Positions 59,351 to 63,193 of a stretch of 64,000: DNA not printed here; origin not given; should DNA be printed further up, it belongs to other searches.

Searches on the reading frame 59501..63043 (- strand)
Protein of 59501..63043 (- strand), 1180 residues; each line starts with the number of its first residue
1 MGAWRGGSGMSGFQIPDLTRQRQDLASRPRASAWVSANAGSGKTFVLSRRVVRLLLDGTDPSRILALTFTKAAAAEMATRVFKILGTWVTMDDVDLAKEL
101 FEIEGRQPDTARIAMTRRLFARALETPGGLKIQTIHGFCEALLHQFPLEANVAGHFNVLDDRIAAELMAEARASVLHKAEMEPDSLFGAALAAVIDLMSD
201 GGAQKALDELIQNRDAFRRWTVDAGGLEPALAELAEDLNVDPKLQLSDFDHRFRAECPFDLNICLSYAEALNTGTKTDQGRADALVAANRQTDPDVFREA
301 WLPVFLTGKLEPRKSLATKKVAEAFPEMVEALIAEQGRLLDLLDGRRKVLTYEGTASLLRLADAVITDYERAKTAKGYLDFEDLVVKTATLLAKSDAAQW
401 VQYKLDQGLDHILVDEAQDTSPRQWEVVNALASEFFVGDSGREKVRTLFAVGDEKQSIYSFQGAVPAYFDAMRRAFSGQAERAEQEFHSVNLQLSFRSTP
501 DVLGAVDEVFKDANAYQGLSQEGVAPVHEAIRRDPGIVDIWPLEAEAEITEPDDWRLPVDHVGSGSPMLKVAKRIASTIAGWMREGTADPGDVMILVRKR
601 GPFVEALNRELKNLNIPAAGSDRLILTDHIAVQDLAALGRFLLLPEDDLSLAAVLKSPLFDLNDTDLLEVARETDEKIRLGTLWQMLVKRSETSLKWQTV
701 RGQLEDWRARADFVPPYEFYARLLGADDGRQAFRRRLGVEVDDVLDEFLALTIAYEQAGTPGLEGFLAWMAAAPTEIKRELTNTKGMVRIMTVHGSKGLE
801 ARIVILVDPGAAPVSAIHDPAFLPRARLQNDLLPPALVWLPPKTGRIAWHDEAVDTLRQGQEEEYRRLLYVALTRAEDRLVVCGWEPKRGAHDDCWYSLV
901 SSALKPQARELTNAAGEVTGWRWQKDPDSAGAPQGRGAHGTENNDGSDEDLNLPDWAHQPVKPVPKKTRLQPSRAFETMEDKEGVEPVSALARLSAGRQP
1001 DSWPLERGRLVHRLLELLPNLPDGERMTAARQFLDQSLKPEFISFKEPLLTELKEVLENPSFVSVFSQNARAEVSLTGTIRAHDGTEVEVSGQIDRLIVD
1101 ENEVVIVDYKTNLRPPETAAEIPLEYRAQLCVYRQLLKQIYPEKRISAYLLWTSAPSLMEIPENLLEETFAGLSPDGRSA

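Call 42: search_protein_families(library=pfam, proteins=[window:59501-63043:-], max_evalue=0.001)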
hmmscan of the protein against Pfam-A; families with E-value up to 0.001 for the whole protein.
window:59501-63043:- (1180 aa): 5 families
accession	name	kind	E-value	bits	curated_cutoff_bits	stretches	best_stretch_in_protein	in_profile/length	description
PF00580.27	UvrD-helicase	-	5.5e-49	167.7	23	1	21-476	5-270/271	UvrD/REP helicase N-terminal domain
PF13361.12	UvrD_C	-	7.7e-16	58.9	25.6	1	763-882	264-345/350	UvrD-like helicase C-terminal domain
PF12705.13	PDDEXK_1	-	5.9e-15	56.3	22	1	1002-1149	34-185/247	PD-(D/E)XK nuclease superfamily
PF13245.12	AAA_19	-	1.4e-13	51.6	25.1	2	31-94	12-74/134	AAA domain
PF13538.12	UvrD_C_2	-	1.9e-11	44.1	27.4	1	859-882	27-51/52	UvrD-like helicase C-terminal domain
